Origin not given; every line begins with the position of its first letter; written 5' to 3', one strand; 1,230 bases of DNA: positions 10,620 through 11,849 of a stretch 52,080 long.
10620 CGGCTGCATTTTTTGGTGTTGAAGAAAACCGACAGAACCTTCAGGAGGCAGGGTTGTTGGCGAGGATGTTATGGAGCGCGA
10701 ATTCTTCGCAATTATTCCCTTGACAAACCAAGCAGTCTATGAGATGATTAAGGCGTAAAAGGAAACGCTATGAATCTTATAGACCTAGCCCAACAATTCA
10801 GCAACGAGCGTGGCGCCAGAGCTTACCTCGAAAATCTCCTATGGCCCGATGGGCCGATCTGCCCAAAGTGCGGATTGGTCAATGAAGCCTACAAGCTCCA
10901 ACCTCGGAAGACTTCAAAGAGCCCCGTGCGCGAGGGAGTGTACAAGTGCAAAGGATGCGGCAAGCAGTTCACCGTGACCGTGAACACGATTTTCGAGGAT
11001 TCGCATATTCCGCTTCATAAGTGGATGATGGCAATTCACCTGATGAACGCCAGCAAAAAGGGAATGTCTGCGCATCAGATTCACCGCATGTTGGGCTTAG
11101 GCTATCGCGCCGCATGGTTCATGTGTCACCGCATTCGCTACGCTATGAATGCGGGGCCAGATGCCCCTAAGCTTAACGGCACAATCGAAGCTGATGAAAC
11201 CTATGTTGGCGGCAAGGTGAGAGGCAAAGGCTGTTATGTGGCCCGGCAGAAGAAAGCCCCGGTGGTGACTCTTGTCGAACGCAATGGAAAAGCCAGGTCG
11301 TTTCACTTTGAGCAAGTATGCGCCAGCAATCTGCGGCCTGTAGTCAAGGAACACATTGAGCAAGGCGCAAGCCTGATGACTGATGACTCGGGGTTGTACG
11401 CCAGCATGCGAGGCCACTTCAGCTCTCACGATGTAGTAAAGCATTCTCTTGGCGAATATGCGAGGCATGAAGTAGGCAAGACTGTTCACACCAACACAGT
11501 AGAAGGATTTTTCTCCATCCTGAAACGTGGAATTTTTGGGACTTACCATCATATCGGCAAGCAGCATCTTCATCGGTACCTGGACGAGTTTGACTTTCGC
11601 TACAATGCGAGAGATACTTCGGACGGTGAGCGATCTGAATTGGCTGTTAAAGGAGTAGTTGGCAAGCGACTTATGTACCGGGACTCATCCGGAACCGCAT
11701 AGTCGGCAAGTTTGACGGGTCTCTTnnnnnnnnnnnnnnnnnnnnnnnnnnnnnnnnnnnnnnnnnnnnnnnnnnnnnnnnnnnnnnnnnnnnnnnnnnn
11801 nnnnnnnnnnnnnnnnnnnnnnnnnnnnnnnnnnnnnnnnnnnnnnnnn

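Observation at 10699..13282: Apparently intact IS1595-family transposon with inverted repeats, an 8-bp target duplication and a three-ORF cargo, inserted beside the phage origin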

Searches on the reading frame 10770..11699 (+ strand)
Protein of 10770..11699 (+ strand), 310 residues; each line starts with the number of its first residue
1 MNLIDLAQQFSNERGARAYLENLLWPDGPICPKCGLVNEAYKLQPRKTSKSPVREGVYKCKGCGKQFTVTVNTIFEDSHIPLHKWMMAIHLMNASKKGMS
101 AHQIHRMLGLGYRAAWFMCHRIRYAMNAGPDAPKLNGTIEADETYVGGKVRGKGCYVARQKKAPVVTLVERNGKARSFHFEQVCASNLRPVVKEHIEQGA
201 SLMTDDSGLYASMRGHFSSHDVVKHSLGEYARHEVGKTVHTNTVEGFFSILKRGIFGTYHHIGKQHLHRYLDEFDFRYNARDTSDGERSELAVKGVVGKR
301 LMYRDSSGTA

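Call 6: search_protein_families(library=pfam, proteins=[window:10770-11699:+], max_evalue=0.1)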
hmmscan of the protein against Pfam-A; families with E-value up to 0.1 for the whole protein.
window:10770-11699:+ (310 aa): 5 families
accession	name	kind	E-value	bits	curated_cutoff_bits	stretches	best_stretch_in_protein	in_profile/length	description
PF12762.13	DDE_Tnp_IS1595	-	9.9e-37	126.7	27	1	134-279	1-153/153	ISXO2-like transposase domain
PF12760.12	Zn_ribbon_IS1595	-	1.1e-11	45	25.4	1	12-66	2-46/46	Transposase zinc-ribbon domain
PF09723.15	Zn_ribbon_8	-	0.0014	19.1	34.4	0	58-76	6-23/41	Zinc ribbon domain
PF23550.1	zf_Tbcl_Rhp7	-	0.0037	17.2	27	1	59-73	6-20/39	DNA repair protein rhp7 treble clef domain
PF13248.11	Zn_ribbon_3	-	0.048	13.6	27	0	27-37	15-25/26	zinc-ribbon domain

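Call 7: search_protein_families(library=ncbifam, proteins=[window:10770-11699:+], max_evalue=0.1)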
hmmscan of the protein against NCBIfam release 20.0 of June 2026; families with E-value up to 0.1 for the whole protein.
window:10770-11699:+ (310 aa): 7 families
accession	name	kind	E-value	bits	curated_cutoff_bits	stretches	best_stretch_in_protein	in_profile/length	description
NF033547.1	transpos_IS1595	equivalog_domain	9.1e-59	198.9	75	1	78-281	2-215/215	IS1595 family transposase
NF033558.1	transpos_IS1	equivalog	1.4e-05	25.1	100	1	46-250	10-188/199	IS1 family transposase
NF048019.1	IS256_Zn_var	equivalog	0.0035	16.6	150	0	54-77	14-39/304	IS256 family transposase, variant Zn-binding type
NF038144.1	PxxKW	subfamily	0.036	14.4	40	0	56-88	20-52/81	PxxKW family cysteine-rich protein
NF050000.1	IS1_IS1595_Zn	domain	0.07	13.7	28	1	58-69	22-33/34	IS1/IS1595 family N-terminal zinc-binding domain-containing protein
TIGR04165.1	methano_modCys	hypoth_equivalog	0.083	13.2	60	0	31-67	10-46/50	TIGR04165 family Cys-rich peptide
TIGR02605.1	CxxC_CxxC_SSSS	subfamily_domain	0.094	12.8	31.3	0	58-71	6-19/52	FmdB family zinc ribbon protein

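Call 8: search_protein_families(library=padloc, proteins=[window:10770-11699:+], max_evalue=0.1)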
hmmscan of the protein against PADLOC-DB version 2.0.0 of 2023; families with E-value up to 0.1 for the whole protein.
window:10770-11699:+ (310 aa): 1 family
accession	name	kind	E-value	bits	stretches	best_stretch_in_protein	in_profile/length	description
PDLC04447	PDC-M14A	-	0.019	13.3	0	31-40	46-55/152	-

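Call 13: find_encoding_contigs(protein=window:10770-11699:+, flank=10000, max_places=10)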
Protein window:10770-11699:+ (310 aa): 3 contigs read that carry it; 3 places shown.
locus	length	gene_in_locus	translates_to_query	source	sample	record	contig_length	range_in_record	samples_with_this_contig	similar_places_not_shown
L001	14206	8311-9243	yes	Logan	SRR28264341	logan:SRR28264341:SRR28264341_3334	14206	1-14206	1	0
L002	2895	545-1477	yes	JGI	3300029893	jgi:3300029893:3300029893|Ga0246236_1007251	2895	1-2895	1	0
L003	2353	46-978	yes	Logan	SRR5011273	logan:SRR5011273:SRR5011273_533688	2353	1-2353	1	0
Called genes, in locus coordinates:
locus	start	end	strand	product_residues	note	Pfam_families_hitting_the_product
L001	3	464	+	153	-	?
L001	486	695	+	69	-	PF00196:GerE, PF08281:Sigma70_r4_2 (weak)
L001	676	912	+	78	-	-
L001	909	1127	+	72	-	-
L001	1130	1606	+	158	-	PF00959:Phage_lysozyme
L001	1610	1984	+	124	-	-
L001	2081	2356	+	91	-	-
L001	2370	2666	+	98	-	-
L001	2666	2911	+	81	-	-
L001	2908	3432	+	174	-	-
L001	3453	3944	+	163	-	-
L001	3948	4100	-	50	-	-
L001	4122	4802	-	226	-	PF01170:UPF0020 (faint), PF01555:N6_N4_Mtase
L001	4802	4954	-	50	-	-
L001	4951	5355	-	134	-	-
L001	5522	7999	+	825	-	-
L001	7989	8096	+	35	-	-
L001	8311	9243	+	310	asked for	PF12760:Zn_ribbon_IS1595, PF12762:DDE_Tnp_IS1595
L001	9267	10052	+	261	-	-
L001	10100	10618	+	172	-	PF01850:PIN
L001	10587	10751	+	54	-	-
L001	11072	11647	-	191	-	-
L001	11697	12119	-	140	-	-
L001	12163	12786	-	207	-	-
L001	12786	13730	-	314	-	PF09588:YqaJ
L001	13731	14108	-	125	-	-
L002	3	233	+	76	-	?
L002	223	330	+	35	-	-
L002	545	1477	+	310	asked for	PF12760:Zn_ribbon_IS1595, PF12762:DDE_Tnp_IS1595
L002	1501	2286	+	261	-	-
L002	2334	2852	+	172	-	PF01850:PIN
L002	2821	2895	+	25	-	?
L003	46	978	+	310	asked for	PF12760:Zn_ribbon_IS1595, PF12762:DDE_Tnp_IS1595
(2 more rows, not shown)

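Call 15: find_related_loci(query=window:10770-11699:+, collection=viral_contigs, flank=6000)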
Query window:10770-11699:+ (310 aa) in viral_contigs; peptide patterns used: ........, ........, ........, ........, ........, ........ (x = any residue, [..] = any of these).
30 stretches matched a pattern; 29 encode a relative of the query (tblastn E <= 1e-3); 29 distinct loci.
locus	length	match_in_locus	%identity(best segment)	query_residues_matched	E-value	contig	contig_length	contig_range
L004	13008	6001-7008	52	1-308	3e-112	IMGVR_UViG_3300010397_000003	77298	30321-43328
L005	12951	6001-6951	53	6-308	2e-109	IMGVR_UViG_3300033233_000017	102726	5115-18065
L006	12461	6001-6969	49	1-305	3e-101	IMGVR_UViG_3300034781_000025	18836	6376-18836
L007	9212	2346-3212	52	10-303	3e-98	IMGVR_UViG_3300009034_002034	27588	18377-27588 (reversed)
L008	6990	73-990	50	10-304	7e-96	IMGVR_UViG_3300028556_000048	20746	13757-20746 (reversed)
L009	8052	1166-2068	47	1-305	2e-93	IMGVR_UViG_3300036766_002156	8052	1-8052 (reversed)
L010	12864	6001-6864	49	10-303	1e-92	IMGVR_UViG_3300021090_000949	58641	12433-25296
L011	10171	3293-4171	49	10-304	9e-91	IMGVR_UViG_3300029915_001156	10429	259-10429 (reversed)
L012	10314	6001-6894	48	1-304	8e-90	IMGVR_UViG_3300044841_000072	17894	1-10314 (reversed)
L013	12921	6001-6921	48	7-304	2e-89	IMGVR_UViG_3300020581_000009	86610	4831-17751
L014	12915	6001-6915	46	1-306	1e-87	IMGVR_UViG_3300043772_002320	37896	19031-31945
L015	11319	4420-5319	47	1-304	2e-87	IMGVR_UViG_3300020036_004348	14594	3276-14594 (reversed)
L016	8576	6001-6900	47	1-304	2e-87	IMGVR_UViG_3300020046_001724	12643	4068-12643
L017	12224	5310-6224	46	1-307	2e-86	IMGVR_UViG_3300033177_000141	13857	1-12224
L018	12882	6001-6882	49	6-310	5e-86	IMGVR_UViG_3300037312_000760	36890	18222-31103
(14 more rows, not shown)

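Call 28: find_related_loci(query=window:10770-11699:+, collection=genome_contigs, flank=6000)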
Query window:10770-11699:+ (310 aa) in genome_contigs; peptide patterns used: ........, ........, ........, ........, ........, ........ (x = any residue, [..] = any of these).
599 stretches matched a pattern (row limit reached: there are more); 544 encode a relative of the query (tblastn E <= 1e-3); the best 80 are kept; 80 distinct loci.
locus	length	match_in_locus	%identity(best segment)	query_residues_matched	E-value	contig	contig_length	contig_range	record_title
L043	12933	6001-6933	68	1-310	4e-146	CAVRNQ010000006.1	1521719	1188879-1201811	MAG: uncultured Acidobacteriota bacterium isolate MFD03726.bin.1.212 genome assembly, contig: contig_622, whole genome s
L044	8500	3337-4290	61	1-307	1e-128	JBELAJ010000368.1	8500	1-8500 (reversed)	MAG: Terriglobia bacterium isolate SPRUCE 90 SPRUCE_90_368, whole genome shotgun sequence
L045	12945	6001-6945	59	1-310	1e-124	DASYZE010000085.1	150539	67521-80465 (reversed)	MAG TPA_asm: Terriglobia bacterium isolate SMAG_U6354 k141_1058273, whole genome shotgun sequence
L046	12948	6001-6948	55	1-310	2e-118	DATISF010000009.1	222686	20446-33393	MAG TPA_asm: Thermoanaerobaculia bacterium isolate SMAG_U15922 k141_57809, whole genome shotgun sequence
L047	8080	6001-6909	59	3-308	6e-115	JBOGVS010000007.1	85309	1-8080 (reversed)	MAG: Actinomycetota bacterium isolate SD8036_metabat2.bin.28 NODE_73_length_85309_cov_18.555352, whole genome shotgun se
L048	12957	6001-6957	55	1-306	1e-114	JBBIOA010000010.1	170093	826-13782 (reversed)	MAG: Terriglobales bacterium isolate EPS170215_bin_269 NODE_31_length_170093_cov_16.642633, whole genome shotgun sequenc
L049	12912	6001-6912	57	1-305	3e-114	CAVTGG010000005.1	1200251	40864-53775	MAG: uncultured Acidobacteriota bacterium isolate MFD09212.bin.1.4 genome assembly, contig: contig_25123, whole genome s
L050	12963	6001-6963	55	1-306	7e-114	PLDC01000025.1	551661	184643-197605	MAG: Acidobacteriaceae bacterium isolate palsa_246 73.20111000_P2S.3_contig_23, whole genome shotgun sequence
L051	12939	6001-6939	53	6-306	2e-111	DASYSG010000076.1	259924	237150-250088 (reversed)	MAG TPA_asm: Bryobacteraceae bacterium isolate SMAG_U4532 k141_735248, whole genome shotgun sequence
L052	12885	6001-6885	58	2-301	5e-111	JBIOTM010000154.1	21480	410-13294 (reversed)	MAG: Actinomycetota bacterium isolate MAG160 k127_2974041, whole genome shotgun sequence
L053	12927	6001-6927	55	1-308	5e-111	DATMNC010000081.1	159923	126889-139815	MAG TPA_asm: Thermoanaerobaculia bacterium isolate SMAG_U12840 k141_4455997, whole genome shotgun sequence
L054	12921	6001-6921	55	1-303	8e-109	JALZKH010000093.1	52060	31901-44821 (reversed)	MAG: Acidobacteriota bacterium isolate MSU bin2 SD1457-59_k127_1583215, whole genome shotgun sequence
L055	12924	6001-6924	52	6-310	1e-108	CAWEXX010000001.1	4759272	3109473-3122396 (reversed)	MAG: Bryobacterales bacterium isolate MFD05513.bin.2.190 genome assembly, contig: contig_3901, whole genome shotgun sequ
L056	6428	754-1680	53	6-310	3e-108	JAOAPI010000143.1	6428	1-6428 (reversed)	MAG: Candidatus Sulfotelmatobacter sp. isolate RYN_10 scaffold_997863, whole genome shotgun sequence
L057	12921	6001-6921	51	1-305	6e-108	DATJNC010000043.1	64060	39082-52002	MAG TPA_asm: Terriglobales bacterium isolate SMAG_U14851 k141_3121945, whole genome shotgun sequence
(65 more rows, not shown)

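Call 50: search_protein_families(library=pfam, alignment_id=A2, max_evalue=0.0001)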
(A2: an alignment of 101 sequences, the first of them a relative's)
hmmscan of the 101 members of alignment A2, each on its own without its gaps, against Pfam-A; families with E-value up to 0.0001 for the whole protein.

A. member 1, L043:7117-7821:+ (235 aa): 1 family
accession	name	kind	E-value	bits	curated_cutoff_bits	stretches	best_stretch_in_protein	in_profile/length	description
PF04255.20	DUF433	-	1.1e-09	38.4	23.6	1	176-229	1-55/56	Protein of unknown function (DUF433)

B. families by the number of members that match (of 101 scanned): 40 families (the first 25 are shown)
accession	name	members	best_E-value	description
PF06114.19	Peptidase_M78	3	5.3e-18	IrrE N-terminal-like domain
PF03050.20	DDE_Tnp_IS66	2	6.5e-110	Transposase IS66 family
PF02384.22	N6_Mtase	2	1.2e-57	N-6 DNA Methylase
PF13005.12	zf-IS66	2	7.9e-19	zinc-finger binding domain of transposase IS66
PF13817.11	DDE_Tnp_IS66_C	2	3.6e-17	IS66 C-terminal element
PF13007.12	LZ_Tnp_IS66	2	8.2e-15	Transposase C of IS166 homeodomain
PF17278.7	DUF5343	2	1.4e-12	Family of unknown function (DUF5343)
PF01381.28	HTH_3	2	2.6e-12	Helix-turn-helix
PF04255.20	DUF433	2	1.1e-09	Protein of unknown function (DUF433)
PF13560.12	HTH_31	2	2.1e-09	Helix-turn-helix domain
PF14367.12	DUF4411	1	3.5e-47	Domain of unknown function (DUF4411)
PF01555.25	N6_N4_Mtase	1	2e-43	DNA methylase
PF12873.12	DUF3825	1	3.4e-41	Domain of unknown function (DUF3825)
PF05717.18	TnpB_IS66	1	1.2e-39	IS66 Orf2 like protein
PF13358.12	DDE_3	1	3.6e-28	DDE superfamily endonuclease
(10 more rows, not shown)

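Call 101: search_dna_similar(query=window:10770-11699:+, collection=plasmids, mode=protein, max_rows=30, max_evalue=1e-30)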
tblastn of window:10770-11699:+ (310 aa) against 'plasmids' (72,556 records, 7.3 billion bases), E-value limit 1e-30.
Records with a match: 148; places in all: 190; records where one place covers at least 80% of the query: 146.
Best place of each record, by identity: <60% 148.
By first word of the organism name: Sinorhizobium 32; Pseudosulfitobacter 30; Ralstonia 15; Mesorhizobium 9; Microvirga 4; Azospirillum 4; Rhizobium 4; Sulfitobacter 3; uncultured 3; Neorhizobium 3; and 32 more.
By predicted mobility (MOB-suite, as given by PLSDB): non-mobilizable 81; conjugative 48; mobilizable 19.
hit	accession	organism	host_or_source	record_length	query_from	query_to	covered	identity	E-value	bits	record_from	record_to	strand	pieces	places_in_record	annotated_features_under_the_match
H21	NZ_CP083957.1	Mesorhizobium sp. B1-1-8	cell culture,soil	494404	9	295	92%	52.0%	1e-72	299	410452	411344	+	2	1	none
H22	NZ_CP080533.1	Mesorhizobium sp. AR02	Oxytropis sp.,Cell culture,root nodule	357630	3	304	97%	47.3%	2e-66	278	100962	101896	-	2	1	none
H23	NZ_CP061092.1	Roseomonas marmotae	Marmota himalayana,pure culture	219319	7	307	97%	47.2%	1e-84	285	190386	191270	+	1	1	IS1595 family transposase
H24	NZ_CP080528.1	Mesorhizobium sp. AR07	Oxytropis sp.,Cell culture,root nodule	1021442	8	308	97%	45.9%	5e-81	274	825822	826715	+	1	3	record has no annotation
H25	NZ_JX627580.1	Methylobacterium oryzae CBMB20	-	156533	13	304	94%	46.3%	1e-75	258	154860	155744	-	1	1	IS1595 family transposase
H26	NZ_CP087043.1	Pseudosulfitobacter pseudonitzschiae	Mediolabrus comicus,The surface ...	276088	7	306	97%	44.6%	2e-78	266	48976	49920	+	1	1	IS1595 family transposase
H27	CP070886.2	Pseudosulfitobacter pseudonitzschiae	Skeletonema costatum,The surface ...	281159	7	306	97%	44.6%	2e-78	266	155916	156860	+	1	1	IS1595 family transposase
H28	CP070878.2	Pseudosulfitobacter pseudonitzschiae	Skeletonema costatum,The surface ...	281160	7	306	97%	44.6%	2e-78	266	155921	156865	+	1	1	IS1595 family transposase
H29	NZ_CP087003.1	Pseudosulfitobacter pseudonitzschiae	Skeletonema costatum,The surface ...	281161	7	306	97%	44.6%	2e-78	266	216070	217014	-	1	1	IS1595 family transposase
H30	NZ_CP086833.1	Pseudosulfitobacter pseudonitzschiae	Trieres chinensis,The surface seawater ...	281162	7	306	97%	44.6%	2e-78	266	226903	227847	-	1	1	IS1595 family transposase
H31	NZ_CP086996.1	Pseudosulfitobacter pseudonitzschiae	Skeletonema costatum,The surface ...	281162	7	306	97%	44.6%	2e-78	266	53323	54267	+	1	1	IS1595 family transposase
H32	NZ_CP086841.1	Pseudosulfitobacter pseudonitzschiae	Trieres chinensis,The surface seawater ...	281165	7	306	97%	44.6%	2e-78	266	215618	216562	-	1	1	IS1595 family transposase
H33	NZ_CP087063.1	Pseudosulfitobacter pseudonitzschiae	Mediolabrus comicus,The surface ...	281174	7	306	97%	44.6%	2e-78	266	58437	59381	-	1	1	IS1595 family transposase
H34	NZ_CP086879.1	Pseudosulfitobacter pseudonitzschiae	Skeletonema costatum,The surface ...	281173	7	306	97%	44.6%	2e-78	266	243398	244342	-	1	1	IS1595 family transposase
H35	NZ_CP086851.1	Pseudosulfitobacter pseudonitzschiae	Skeletonema costatum,The surface ...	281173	7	306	97%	44.6%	2e-78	266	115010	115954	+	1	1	IS1595 family transposase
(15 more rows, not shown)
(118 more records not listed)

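Call 102: search_dna_similar(query=window:10770-11699:+, collection=phages, mode=protein, max_rows=25, max_evalue=1e-10)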
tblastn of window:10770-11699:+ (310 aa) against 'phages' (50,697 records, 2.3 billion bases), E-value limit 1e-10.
Records with a match: 2; places in all: 2; records where one place covers at least 80% of the query: 2.
Best place of each record, by identity: <60% 2.
By first word of the organism name: Bacteriophage 2.
By host as written in the record: - 2.
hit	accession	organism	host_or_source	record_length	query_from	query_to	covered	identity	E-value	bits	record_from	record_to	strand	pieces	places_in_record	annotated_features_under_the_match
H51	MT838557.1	Bacteriophage sp.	human fecal samples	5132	2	294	95%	34.4%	4e-43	163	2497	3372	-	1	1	record has no annotation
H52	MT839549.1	Bacteriophage sp.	human fecal samples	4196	6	284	90%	32.6%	1e-39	153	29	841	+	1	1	record has no annotation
